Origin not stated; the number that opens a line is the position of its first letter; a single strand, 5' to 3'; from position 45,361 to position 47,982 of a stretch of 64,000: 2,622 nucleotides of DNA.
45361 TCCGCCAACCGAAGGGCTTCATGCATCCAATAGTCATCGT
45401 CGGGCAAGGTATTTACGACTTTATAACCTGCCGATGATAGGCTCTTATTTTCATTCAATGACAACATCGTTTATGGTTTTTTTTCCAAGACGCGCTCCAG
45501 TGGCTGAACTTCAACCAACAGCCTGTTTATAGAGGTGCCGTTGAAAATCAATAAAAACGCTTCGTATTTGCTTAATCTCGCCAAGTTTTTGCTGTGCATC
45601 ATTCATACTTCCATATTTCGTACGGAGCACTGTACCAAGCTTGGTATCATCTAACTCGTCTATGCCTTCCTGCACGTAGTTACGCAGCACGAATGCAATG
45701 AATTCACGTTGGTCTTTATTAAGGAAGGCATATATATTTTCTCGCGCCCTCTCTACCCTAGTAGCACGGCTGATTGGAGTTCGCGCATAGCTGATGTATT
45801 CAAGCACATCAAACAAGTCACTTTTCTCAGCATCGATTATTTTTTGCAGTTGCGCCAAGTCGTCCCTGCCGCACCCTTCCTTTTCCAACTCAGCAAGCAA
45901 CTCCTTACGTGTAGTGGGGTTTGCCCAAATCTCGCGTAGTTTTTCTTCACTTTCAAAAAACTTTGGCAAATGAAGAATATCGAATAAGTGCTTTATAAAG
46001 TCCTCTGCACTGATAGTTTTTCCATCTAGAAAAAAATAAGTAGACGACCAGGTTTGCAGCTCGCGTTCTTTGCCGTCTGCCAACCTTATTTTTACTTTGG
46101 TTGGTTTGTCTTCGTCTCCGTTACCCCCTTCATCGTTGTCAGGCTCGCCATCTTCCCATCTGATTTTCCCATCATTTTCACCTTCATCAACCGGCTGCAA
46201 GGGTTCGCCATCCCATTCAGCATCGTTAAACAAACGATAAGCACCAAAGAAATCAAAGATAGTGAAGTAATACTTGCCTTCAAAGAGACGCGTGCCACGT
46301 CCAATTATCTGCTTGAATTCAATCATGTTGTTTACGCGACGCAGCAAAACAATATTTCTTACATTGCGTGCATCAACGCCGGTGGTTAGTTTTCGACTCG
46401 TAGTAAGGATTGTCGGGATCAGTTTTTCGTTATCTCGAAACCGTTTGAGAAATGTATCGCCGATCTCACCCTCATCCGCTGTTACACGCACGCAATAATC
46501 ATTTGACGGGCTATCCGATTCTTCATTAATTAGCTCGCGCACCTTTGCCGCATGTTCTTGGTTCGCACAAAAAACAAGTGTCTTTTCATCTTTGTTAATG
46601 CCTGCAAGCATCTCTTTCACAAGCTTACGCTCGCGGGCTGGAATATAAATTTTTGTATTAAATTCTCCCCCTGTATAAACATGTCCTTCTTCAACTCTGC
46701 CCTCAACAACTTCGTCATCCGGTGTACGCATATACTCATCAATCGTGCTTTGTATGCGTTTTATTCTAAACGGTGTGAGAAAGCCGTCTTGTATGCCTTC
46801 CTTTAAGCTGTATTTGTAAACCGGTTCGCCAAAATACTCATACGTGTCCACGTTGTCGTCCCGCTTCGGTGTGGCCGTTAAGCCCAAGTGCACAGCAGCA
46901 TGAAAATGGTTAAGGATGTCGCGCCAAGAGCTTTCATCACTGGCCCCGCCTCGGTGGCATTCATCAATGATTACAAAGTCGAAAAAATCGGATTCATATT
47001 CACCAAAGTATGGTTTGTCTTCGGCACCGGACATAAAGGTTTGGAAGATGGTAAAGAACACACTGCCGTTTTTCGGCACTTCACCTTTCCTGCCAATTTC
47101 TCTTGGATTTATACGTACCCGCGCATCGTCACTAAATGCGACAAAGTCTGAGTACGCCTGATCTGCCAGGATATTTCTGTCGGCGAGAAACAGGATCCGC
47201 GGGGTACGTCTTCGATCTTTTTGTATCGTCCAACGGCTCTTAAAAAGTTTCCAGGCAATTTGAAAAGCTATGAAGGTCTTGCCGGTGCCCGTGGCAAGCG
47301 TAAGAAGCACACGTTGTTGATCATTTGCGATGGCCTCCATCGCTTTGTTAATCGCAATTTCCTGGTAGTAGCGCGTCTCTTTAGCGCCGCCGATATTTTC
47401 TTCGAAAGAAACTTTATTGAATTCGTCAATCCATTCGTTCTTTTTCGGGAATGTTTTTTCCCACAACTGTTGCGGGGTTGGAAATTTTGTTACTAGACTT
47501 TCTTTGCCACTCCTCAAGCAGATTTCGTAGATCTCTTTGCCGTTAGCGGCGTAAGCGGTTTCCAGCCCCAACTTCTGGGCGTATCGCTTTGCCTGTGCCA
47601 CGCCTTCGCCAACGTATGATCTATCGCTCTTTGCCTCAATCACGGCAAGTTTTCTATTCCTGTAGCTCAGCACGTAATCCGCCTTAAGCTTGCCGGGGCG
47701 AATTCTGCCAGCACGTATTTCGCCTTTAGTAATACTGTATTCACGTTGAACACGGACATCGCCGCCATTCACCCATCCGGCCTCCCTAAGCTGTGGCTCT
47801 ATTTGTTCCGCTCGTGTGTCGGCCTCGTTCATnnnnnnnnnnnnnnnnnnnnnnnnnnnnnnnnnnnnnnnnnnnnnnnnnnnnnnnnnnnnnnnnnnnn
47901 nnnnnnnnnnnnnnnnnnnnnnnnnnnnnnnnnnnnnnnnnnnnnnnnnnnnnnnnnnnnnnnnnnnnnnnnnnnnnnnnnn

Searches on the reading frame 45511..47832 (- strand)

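Call 62: search_protein_families(library=pfam, proteins=[window:45511-47832:-])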
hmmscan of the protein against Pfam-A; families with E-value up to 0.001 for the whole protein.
window:45511-47832:- (773 aa): 6 families
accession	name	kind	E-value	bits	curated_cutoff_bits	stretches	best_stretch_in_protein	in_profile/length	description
PF04851.21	ResIII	-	2.6e-37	128.7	22.5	1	152-324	3-164/164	Type III restriction enzyme, res subunit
PF08463.15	EcoEI_R_C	-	6.5e-26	91.8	24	1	622-768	11-163/163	EcoEI R protein C-terminal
PF18766.7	SWI2_SNF2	-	2e-22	80.4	26.7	1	156-358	1-191/221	SWI2/SNF2 ATPase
PF00270.35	DEAD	-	4.4e-12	46.5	26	1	157-324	4-162/167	DEAD/DEAH box helicase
PF00271.37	Helicase_C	-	1.1e-06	29.3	23.5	1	404-515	5-108/110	Helicase conserved C-terminal domain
PF04313.20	HSDR_N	-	0.0004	20.7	25.1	0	46-86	123-164/198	Type I restriction enzyme R protein N terminus (HSDR_N)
